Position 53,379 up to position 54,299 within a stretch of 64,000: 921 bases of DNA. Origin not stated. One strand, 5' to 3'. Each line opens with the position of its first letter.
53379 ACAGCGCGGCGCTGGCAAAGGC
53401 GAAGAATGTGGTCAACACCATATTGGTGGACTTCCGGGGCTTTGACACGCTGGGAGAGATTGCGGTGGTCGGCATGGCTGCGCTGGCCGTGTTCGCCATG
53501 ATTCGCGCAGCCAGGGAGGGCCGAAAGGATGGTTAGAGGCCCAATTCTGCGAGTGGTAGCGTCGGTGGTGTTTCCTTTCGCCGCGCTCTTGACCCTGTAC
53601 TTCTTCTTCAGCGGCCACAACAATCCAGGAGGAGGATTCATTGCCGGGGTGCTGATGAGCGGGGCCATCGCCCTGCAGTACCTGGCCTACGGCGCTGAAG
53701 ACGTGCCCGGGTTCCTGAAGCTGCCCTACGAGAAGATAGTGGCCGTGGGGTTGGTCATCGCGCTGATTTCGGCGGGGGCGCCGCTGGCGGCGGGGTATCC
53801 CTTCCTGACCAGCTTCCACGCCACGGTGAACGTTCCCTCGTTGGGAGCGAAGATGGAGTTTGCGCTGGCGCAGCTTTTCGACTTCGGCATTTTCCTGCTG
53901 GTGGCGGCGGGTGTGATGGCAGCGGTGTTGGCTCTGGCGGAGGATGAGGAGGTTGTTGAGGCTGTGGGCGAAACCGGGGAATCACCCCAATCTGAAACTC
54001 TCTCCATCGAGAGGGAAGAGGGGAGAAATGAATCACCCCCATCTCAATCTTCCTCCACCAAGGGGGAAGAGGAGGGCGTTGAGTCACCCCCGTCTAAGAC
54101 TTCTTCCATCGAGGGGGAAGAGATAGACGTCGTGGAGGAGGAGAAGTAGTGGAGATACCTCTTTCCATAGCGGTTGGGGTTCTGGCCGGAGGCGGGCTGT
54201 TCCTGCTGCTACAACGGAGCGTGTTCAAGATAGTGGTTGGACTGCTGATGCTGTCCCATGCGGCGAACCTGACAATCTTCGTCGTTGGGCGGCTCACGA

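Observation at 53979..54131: The intergenic repeat unit is present as three in-frame 51-nt tandem copies forming the C-terminus of MrpB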

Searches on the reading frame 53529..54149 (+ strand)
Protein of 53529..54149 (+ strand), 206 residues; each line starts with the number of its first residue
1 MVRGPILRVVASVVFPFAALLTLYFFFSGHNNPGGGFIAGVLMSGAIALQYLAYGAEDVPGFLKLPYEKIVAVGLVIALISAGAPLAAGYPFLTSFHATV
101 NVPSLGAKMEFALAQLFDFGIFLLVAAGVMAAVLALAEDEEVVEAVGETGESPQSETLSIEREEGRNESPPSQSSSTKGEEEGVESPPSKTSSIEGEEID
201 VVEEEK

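Call 9: search_protein_families(library=pfam, proteins=[window:53529-54149:+], max_evalue=0.01)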
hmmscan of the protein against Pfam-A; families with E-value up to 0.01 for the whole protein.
window:53529-54149:+ (206 aa): 1 family
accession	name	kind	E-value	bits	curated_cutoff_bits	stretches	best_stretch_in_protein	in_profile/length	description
PF04039.18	MnhB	-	3.1e-30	105.5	22.5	1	6-130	1-126/127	Domain related to MnhB subunit of Na+/H+ antiporter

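Call 12: find_homologous_proteins(query=window:53529-54146:+, max_evalue=0.00001)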
Query window:53529-54146:+ (206 aa): 161 proteins with E <= 0.00001 among 2367 candidates; the best 120 are listed.
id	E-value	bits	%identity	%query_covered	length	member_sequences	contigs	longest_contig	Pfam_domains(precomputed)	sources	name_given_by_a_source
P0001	4.8e-123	426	100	100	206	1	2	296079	PF04039.19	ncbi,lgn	-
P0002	1.0e-71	259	69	95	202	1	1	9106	PF04039.19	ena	-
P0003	3.9e-71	257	65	96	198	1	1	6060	PF04039.19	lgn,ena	-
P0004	1.3e-69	252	82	68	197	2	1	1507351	PF04039.19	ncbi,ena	-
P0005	2.8e-69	251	66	99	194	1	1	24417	PF04039.19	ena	-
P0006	7.4e-69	249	66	96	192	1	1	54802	PF04039.19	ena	-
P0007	8.5e-68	246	65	96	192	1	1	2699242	PF04039.19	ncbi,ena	-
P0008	1.6e-67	245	64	96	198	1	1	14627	PF04039.19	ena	-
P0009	3.0e-67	244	64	96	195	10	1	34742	PF04039.19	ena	-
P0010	3.1e-67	244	71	82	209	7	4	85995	PF04039.19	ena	-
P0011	3.7e-67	244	62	96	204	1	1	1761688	PF04039.19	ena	-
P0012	5.6e-67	243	64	95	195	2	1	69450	PF04039.19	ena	-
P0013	5.7e-67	243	64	92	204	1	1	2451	PF04039.19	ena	-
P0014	6.6e-67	243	63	96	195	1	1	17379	PF04039.19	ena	-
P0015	7.2e-67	243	63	96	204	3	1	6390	PF04039.19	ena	-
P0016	1.1e-66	242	64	96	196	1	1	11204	PF04039.19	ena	-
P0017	1.3e-66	242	65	95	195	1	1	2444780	PF04039.19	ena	-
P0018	1.3e-66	242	63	96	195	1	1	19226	PF04039.19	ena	-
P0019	1.5e-66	242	66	87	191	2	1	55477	PF04039.19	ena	-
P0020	3.7e-66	241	66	89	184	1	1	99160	PF04039.19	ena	-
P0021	5.1e-66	240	61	96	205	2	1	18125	PF04039.19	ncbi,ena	-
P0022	7.0e-66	240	64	88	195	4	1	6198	PF04039.19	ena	-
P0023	1.3e-65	239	62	99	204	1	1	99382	PF04039.19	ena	-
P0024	2.1e-65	238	65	99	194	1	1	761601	PF04039.19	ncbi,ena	-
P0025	2.3e-65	238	65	93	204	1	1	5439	PF04039.19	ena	-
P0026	3.6e-65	237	62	96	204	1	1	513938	PF04039.19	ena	-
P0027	4.2e-65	237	62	96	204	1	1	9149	PF04039.19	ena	-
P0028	4.6e-65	237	62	96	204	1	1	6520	PF04039.19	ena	-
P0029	6.1e-65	237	62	96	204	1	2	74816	PF04039.19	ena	-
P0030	6.3e-65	237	55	97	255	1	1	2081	PF04039.19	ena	-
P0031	8.1e-65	236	66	87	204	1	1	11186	PF04039.19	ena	-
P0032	1.9e-64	235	79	67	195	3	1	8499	PF04039.19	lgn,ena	-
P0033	2.9e-64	234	63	95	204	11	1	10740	PF04039.19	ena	-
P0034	3.5e-64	234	61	96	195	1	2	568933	PF04039.19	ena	-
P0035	3.7e-64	234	69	90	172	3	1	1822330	PF04039.19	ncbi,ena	-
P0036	4.6e-64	234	66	98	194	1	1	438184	PF04039.19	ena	-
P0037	1.8e-63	232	62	96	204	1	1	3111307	PF04039.19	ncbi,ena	-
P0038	5.6e-62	227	81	67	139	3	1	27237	PF04039.19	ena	-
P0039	2.1e-59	219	60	96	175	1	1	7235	PF04039.19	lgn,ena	-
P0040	8.5e-58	213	65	84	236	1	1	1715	PF04039.19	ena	-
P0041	3.0e-53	198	64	76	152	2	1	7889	PF04039.19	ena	-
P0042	6.9e-46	175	63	67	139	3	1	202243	PF04039.19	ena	-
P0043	1.8e-45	173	61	68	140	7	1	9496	PF04039.19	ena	-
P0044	3.1e-44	169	59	67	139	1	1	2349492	PF04039.19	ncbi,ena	-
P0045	1.1e-43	167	60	67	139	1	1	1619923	PF04039.19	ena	-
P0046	5.4e-43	165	60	67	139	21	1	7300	PF04039.19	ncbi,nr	ncbi:MAG: Na(+)/H(+) antiporter subunit B [Chloroflexi bacterium]|nr:Na(+)/H(+) antiporter subunit B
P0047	1.2e-42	164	59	67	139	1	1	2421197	PF04039.19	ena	-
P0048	4.3e-42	162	58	67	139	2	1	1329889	PF04039.19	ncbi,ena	-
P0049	5.0e-42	162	59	67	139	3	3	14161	PF04039.19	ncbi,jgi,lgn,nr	ncbi:MAG: hypothetical protein FJ320_11835 [SAR202 cluster bacterium]|nr:hypothetical protein [SAR20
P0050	1.2e-38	151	55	67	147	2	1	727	PF04039.19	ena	-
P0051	1.8e-32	131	46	68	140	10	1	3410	PF04039.19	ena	-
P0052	3.7e-31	126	55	67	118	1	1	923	PF04039.19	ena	-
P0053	3.6e-26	110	58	61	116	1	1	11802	PF04039.19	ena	-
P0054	9.3e-23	99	52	56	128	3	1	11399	PF04039.19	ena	-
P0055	4.0e-22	97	42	65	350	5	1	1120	PF04039.19,PF13244.12,PF20501.4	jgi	jgi:multicomponent K+:H+ antiporter subunit A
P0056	6.6e-22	96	43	65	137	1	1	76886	PF04039.19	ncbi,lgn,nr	ncbi:MAG: hypothetical protein HY675_02275 [Chloroflexi bacterium]|nr:hypothetical protein [Chlorofl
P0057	2.4e-21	94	37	76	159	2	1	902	PF04039.19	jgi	-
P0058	3.2e-21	94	39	66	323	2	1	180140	PF04039.19,PF13244.12,PF20501.4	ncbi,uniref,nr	ncbi:hydrogen gas-evolving membrane-bound hydrogenase subunit E [Arsukibacterium sp.]|uniref:hydroge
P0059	3.9e-21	94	44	66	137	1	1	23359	PF04039.19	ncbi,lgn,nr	ncbi:MAG: hypothetical protein M1389_00520 [Chloroflexi bacterium]|nr:hypothetical protein [Chlorofl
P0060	2.3e-20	91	48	57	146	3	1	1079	PF04039.19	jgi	jgi:multicomponent K+:H+ antiporter subunit A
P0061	3.7e-20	91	33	89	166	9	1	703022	PF04039.19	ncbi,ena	-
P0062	1.1e-19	89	42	64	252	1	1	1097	PF04039.19,PF20501.4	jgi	jgi:multicomponent K+:H+ antiporter subunit A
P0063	4.0e-19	87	44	57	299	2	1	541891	PF04039.19,PF13244.12,PF20501.4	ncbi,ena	-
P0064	4.2e-19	87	42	65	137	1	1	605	PF04039.19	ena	-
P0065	5.1e-19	87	38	84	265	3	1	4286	PF04039.19,PF20501.4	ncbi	ncbi:MAG: MnhB domain-containing protein, partial [Brevundimonas sp.]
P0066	5.3e-19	87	44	57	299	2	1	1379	PF04039.19,PF13244.12,PF20501.4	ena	-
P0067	6.2e-19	87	42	65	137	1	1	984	PF04039.19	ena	-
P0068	6.9e-19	86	39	62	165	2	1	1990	PF04039.19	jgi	-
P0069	9.0e-19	86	42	65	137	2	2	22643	PF04039.19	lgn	-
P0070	1.4e-18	85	39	58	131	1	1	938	PF04039.19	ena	-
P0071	1.5e-18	85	39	67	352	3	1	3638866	PF04039.19,PF13244.12,PF20501.4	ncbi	-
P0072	1.9e-18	85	37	66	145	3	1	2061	PF04039.19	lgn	-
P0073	1.9e-18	85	41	65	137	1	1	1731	PF04039.19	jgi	jgi:monovalent cation:proton antiporter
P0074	2.2e-18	85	43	64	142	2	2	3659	PF04039.19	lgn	-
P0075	2.2e-18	85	42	65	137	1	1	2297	PF04039.19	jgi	jgi:monovalent cation:proton antiporter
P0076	2.5e-18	85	43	67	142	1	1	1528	PF04039.19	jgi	jgi:multicomponent K+:H+ antiporter subunit A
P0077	3.1e-18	84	40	67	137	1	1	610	PF04039.19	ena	-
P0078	3.7e-18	84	42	65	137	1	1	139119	PF04039.19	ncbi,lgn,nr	ncbi:MAG TPA: MnhB domain-containing protein [Alphaproteobacteria bacterium]|nr:MnhB domain-containi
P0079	3.8e-18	84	37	81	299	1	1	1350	PF04039.19,PF20501.4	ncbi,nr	ncbi:MAG: monovalent cation/H+ antiporter subunit A, partial [Brevundimonas sp.]|nr:monovalent catio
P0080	5.0e-18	84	41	65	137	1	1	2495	PF04039.19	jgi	-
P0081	5.1e-18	84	42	65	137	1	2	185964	PF04039.19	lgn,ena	-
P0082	5.2e-18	84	39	66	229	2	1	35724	PF04039.19,PF20501.4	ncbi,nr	ncbi:MAG TPA: monovalent cation/H+ antiporter subunit A, partial [Alcanivorax sp.]|nr:monovalent cat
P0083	6.3e-18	83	38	66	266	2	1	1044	PF04039.19,PF20501.4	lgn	-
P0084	7.3e-18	83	43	57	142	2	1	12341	PF04039.19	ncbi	ncbi:MAG: MnhB domain-containing protein [Candidatus Methylomirabilales bacterium]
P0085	7.3e-18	83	42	65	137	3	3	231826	PF04039.19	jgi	-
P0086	8.3e-18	83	38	75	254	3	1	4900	PF04039.19,PF20501.4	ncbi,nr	ncbi:MAG: monovalent cation/H+ antiporter subunit A, partial [Alphaproteobacteria bacterium]|nr:mono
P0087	9.2e-18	83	41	55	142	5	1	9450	PF04039.19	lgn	-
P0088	9.9e-18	83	41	65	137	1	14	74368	PF04039.19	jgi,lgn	jgi:monovalent cation:proton antiporter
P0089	1.2e-17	82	41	65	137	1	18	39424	PF04039.19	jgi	jgi:monovalent cation:proton antiporter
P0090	1.3e-17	82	44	55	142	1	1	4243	PF04039.19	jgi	jgi:multisubunit Na+/H+ antiporter MnhB subunit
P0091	1.4e-17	82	41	65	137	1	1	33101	PF04039.19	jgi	-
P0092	1.4e-17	82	41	65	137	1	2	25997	PF04039.19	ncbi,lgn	-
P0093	1.6e-17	82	37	64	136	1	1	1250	PF04039.19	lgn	-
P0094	1.7e-17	82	41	64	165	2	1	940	PF04039.19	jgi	jgi:multicomponent K+:H+ antiporter subunit A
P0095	1.7e-17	82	40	64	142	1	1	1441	PF04039.19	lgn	-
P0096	2.5e-17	81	41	65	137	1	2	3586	PF04039.19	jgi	jgi:multicomponent Na+:H+ antiporter subunit B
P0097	2.8e-17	81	40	65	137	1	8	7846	PF04039.19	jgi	jgi:monovalent cation:proton antiporter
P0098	2.9e-17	81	35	68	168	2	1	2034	PF04039.19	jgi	jgi:multicomponent K+:H+ antiporter subunit A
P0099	3.0e-17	81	34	77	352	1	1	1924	PF04039.19,PF13244.12,PF20501.4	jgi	jgi:multicomponent K+:H+ antiporter subunit A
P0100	3.4e-17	81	40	65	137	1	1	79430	PF04039.19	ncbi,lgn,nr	ncbi:MAG: Na(+)/H(+) antiporter subunit B [Firmicutes bacterium]|nr:Na(+)/H(+) antiporter subunit B 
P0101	3.4e-17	81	40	65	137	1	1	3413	PF04039.19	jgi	jgi:monovalent cation:proton antiporter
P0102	3.7e-17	81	40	65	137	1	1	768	PF04039.19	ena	-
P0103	3.8e-17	81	40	65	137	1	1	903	PF04039.19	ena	-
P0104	3.9e-17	81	40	65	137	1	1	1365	PF04039.19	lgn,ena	-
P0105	4.3e-17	81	40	65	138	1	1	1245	PF04039.19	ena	-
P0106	4.5e-17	81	40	65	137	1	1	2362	PF04039.19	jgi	jgi:monovalent cation:proton antiporter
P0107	4.8e-17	80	40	65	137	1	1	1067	PF04039.19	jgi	jgi:monovalent cation:proton antiporter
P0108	5.5e-17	80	40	65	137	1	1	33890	PF04039.19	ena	-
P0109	5.8e-17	80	40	65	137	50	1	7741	PF04039.19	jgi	jgi:monovalent cation:proton antiporter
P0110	6.0e-17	80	40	65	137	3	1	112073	PF04039.19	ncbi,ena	-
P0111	7.1e-17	80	42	64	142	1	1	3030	PF04039.19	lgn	-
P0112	8.4e-17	80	38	67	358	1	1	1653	PF04039.19,PF13244.12,PF20501.4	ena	-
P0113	8.5e-17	80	42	64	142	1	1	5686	PF04039.19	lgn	-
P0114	9.2e-17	79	43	62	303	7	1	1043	PF04039.19,PF13244.12,PF20501.4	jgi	jgi:multicomponent K+:H+ antiporter subunit A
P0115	9.4e-17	79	45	64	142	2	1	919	PF04039.19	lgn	-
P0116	1.5e-16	79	45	55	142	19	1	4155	PF04039.19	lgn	-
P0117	2.3e-16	78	40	66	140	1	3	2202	PF04039.19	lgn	-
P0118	2.3e-16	78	40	58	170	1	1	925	PF04039.19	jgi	-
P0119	2.8e-16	78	40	64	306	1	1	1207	PF04039.19,PF13244.12,PF20501.4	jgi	jgi:multicomponent K+:H+ antiporter subunit A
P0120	2.9e-16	78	40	65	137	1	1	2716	PF04039.19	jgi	jgi:monovalent cation:proton antiporter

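Call 16: find_related_loci(query=A1, collection=genome_contigs, flank=4000)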
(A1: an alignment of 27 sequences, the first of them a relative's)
Query A1 (206 aa) in genome_contigs; peptide patterns used: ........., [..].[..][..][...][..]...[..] (x = any residue, [..] = any of these).
263 stretches matched a pattern; 213 encode a relative of the query (tblastn E <= 1e-3); the best 80 are kept; 80 distinct loci.
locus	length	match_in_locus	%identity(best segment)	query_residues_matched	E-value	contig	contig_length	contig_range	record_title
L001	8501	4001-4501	69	1-186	1e-74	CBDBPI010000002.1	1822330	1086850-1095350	MAG: Dehalococcoidia bacterium isolate 10daed5f-1fdc-4a8a-833a-0f530d489894 genome assembly, contig: contig_2, whole gen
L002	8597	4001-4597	64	1-189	7e-74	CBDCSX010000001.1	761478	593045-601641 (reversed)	MAG: Dehalococcoidia bacterium isolate d16e51a1-bce5-44a0-b433-43a10ca61d1e genome assembly, contig: contig_1, whole gen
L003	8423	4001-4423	82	1-141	1e-73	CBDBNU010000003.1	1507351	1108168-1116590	MAG: Dehalococcoidia bacterium isolate 71a96c89-020c-4782-a771-d9249ff8f4bc genome assembly, contig: contig_3, whole gen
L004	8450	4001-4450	77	1-155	1e-73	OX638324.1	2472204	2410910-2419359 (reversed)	MAG: uncultured Dehalococcoidia bacterium isolate 3cc91b85-964c-4eee-822c-8c355d828f5f genome assembly, chromosome: 1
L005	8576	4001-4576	65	1-198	3e-73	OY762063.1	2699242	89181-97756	MAG: Dehalococcoidia bacterium isolate 5405c63e-44e1-4988-9b68-fe709a885d54 genome assembly, chromosome: 1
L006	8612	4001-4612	62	1-198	5e-71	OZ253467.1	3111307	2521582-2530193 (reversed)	MAG: Dehalococcoidia bacterium isolate 6fb9eebd-b222-4681-b7e3-abaa52723ab8 genome assembly, chromosome: 1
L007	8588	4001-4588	64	1-196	1e-68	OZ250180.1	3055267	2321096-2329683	MAG: Dehalococcoidia bacterium isolate 83759f26-b041-4e0e-ab00-00081dda6eed genome assembly, chromosome: 1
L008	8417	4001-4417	60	1-139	4e-50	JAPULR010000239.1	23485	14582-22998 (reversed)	MAG: Chloroflexota bacterium isolate KW1-S21_197 KW1-S21_197_cg239, whole genome shotgun sequence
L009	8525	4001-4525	50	1-171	1e-47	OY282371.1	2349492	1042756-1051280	MAG: uncultured Dehalococcoidia bacterium genome assembly, chromosome: 1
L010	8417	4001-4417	58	1-139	1e-44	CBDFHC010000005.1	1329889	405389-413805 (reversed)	MAG: Dehalococcoidia bacterium isolate d98c5b24-ffc7-4c95-8517-431039972f4c genome assembly, contig: contig_5, whole gen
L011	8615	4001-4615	61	1-198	8e-72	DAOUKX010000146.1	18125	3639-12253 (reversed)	MAG TPA_asm: Dehalococcoidia bacterium isolate S8_365 435798, whole genome shotgun sequence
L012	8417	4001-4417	45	1-139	2e-37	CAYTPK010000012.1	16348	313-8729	MAG TPA_asm: uncultured Dehalococcoidia bacterium isolate SRP092796_co4_665 genome assembly, contig: k141_2640079, whole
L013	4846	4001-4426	46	3-144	5e-39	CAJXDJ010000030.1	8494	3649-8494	MAG TPA_asm: uncultured Dehalococcoidia bacterium isolate ERR599008_bin.51_MetaBAT_v2.12.1_MAG genome assembly, contig:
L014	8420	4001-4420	61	1-140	2e-52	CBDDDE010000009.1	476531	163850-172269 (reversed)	MAG: Dehalococcoidia bacterium isolate ab05cfd7-02f2-4a27-9691-689cd7b926e2 genome assembly, contig: contig_9, whole gen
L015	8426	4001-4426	45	3-144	3e-37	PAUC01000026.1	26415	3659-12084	MAG: Dehalococcoidia bacterium isolate SAT154 59760, whole genome shotgun sequence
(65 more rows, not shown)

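Call 18: find_encoding_contigs(protein=P0001, flank=1000, max_places=3)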
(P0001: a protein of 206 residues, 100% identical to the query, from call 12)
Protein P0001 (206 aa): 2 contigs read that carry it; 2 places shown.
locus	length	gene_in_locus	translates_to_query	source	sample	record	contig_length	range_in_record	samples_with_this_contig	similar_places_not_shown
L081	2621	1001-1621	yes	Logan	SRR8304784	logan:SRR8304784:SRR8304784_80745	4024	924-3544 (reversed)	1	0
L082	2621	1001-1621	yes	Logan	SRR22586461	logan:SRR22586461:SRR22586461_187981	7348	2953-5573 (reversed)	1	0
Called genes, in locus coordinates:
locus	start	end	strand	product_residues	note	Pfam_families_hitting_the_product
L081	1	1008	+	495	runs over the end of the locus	?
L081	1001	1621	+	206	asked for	PF04039:MnhB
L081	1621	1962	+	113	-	PF00420:Oxidored_q2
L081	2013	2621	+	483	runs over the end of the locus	PF00361:Proton_antipo_M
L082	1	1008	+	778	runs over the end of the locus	PF00662:Proton_antipo_N, PF00361:Proton_antipo_M, PF13244:MbhD, PF20501:MbhE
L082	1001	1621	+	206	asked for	PF04039:MnhB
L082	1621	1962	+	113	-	PF00420:Oxidored_q2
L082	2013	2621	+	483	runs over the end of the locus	PF00361:Proton_antipo_M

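Call 22: find_encoding_contigs(protein=P0030, flank=3000, max_places=2)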
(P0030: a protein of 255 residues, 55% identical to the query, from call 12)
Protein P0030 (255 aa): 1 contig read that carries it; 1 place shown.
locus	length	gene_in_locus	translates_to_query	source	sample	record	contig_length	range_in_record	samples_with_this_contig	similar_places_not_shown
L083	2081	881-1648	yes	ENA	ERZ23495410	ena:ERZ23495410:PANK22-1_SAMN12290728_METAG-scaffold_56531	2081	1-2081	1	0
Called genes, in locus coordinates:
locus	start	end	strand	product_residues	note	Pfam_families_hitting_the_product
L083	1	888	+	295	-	?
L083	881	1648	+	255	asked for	PF04039:MnhB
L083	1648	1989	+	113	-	PF00420:Oxidored_q2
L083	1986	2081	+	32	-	?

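Call 23: find_encoding_contigs(protein=P0036, flank=6000, max_places=2)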
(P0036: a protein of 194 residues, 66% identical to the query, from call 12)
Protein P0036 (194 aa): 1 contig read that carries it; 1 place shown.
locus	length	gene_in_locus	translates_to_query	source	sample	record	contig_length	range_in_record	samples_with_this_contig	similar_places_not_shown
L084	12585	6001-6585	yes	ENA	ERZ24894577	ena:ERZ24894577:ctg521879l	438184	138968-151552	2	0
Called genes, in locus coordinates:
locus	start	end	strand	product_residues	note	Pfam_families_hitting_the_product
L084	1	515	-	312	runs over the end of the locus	PF01063:Aminotran_4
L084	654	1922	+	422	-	PF00817:IMS, PF11798:IMS_HHH (weak), PF11799:IMS_C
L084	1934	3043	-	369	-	PF03069:FmdA_AmdA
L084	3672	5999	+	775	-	PF00662:Proton_antipo_N, PF00361:Proton_antipo_M, PF13244:MbhD, PF20501:MbhE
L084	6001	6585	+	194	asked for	PF04039:MnhB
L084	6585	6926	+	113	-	PF00420:Oxidored_q2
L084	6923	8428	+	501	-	PF00361:Proton_antipo_M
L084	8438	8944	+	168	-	PF01899:MNHE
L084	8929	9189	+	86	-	PF04066:MrpF_PhaF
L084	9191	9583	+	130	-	PF03334:PhaG_MnhG_YufB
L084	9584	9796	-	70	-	-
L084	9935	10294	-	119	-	PF10805:DUF2730 (weak)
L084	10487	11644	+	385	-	PF14697:Fer4_21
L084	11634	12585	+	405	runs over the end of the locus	PF01855:POR_N, PF17147:PFOR_II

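Call 24: find_encoding_contigs(protein=P0020, flank=6000, max_places=2)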
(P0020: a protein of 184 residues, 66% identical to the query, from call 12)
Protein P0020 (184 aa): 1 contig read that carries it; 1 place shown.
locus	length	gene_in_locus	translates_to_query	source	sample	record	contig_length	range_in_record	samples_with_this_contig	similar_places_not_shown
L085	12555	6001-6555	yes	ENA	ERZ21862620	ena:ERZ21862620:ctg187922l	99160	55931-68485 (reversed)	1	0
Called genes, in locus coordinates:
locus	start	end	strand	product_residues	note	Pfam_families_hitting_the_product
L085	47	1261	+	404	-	PF00817:IMS, PF11798:IMS_HHH (weak), PF21999:IMS_HHH_1 (weak), PF11799:IMS_C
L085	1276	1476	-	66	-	-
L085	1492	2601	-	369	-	PF03069:FmdA_AmdA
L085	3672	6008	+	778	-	PF00662:Proton_antipo_N, PF00361:Proton_antipo_M, PF13244:MbhD, PF20501:MbhE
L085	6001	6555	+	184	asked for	PF04039:MnhB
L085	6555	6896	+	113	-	PF00420:Oxidored_q2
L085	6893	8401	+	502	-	PF00361:Proton_antipo_M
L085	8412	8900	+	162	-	PF01899:MNHE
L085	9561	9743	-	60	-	-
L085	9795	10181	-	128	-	PF24151:ArlX (weak)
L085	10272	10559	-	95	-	PF10805:DUF2730 (weak), PF23991:DUF7310 (weak), PF06825:HSBP1 (weak)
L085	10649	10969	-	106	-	PF06825:HSBP1 (faint), PF23991:DUF7310 (weak)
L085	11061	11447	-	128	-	-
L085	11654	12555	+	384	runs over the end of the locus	PF14697:Fer4_21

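Call 25: find_encoding_contigs(protein=P0002, flank=6000, max_places=2)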
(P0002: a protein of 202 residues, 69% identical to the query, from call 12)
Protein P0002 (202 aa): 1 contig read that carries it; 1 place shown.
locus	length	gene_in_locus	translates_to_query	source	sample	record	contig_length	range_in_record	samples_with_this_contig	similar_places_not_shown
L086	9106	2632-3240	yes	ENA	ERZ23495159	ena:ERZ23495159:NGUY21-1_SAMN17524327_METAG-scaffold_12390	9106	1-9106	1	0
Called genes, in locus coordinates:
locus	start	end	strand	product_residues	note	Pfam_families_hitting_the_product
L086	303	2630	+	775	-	PF00662:Proton_antipo_N, PF00361:Proton_antipo_M, PF13244:MbhD, PF20501:MbhE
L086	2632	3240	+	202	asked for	PF04039:MnhB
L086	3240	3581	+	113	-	PF00420:Oxidored_q2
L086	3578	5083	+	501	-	PF00361:Proton_antipo_M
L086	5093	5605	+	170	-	PF01899:MNHE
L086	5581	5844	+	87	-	PF04066:MrpF_PhaF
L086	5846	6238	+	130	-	PF03334:PhaG_MnhG_YufB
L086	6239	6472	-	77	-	-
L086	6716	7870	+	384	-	PF14697:Fer4_21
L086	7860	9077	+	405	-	PF01855:POR_N, PF17147:PFOR_II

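Call 48: find_encoding_contigs(protein=P0016, flank=1500, max_places=2)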
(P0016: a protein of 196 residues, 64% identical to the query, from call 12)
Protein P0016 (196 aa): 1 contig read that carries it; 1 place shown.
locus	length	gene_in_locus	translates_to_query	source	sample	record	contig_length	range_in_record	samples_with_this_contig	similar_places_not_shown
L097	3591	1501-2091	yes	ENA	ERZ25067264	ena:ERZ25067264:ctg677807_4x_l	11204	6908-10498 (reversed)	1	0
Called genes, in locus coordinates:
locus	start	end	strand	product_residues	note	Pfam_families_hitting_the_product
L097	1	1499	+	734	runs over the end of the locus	?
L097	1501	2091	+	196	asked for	PF04039:MnhB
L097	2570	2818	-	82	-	-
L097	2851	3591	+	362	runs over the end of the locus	PF00361:Proton_antipo_M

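Call 49: find_encoding_contigs(protein=P0022, flank=1500, max_places=2)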
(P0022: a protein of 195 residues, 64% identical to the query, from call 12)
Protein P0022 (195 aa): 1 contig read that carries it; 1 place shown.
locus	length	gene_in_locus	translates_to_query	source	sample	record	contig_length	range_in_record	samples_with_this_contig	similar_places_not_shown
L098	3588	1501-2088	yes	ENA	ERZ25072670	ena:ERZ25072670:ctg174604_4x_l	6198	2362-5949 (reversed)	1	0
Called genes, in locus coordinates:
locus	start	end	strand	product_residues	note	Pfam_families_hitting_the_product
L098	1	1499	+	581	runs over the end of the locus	?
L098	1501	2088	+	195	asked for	PF04039:MnhB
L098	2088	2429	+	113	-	PF00420:Oxidored_q2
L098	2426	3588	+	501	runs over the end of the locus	PF00361:Proton_antipo_M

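Call 50: find_encoding_contigs(protein=P0038, flank=1500, max_places=3)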
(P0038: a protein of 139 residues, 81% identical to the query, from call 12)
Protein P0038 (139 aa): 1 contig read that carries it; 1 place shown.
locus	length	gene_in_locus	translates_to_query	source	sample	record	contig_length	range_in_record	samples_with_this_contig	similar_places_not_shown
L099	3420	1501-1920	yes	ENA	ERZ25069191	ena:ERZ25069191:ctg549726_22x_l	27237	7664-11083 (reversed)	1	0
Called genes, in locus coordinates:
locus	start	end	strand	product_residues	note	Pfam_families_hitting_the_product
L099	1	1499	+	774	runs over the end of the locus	PF00662:Proton_antipo_N, PF00361:Proton_antipo_M, PF13244:MbhD, PF20501:MbhE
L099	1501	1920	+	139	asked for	PF04039:MnhB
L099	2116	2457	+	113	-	PF00420:Oxidored_q2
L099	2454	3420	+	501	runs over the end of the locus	PF00361:Proton_antipo_M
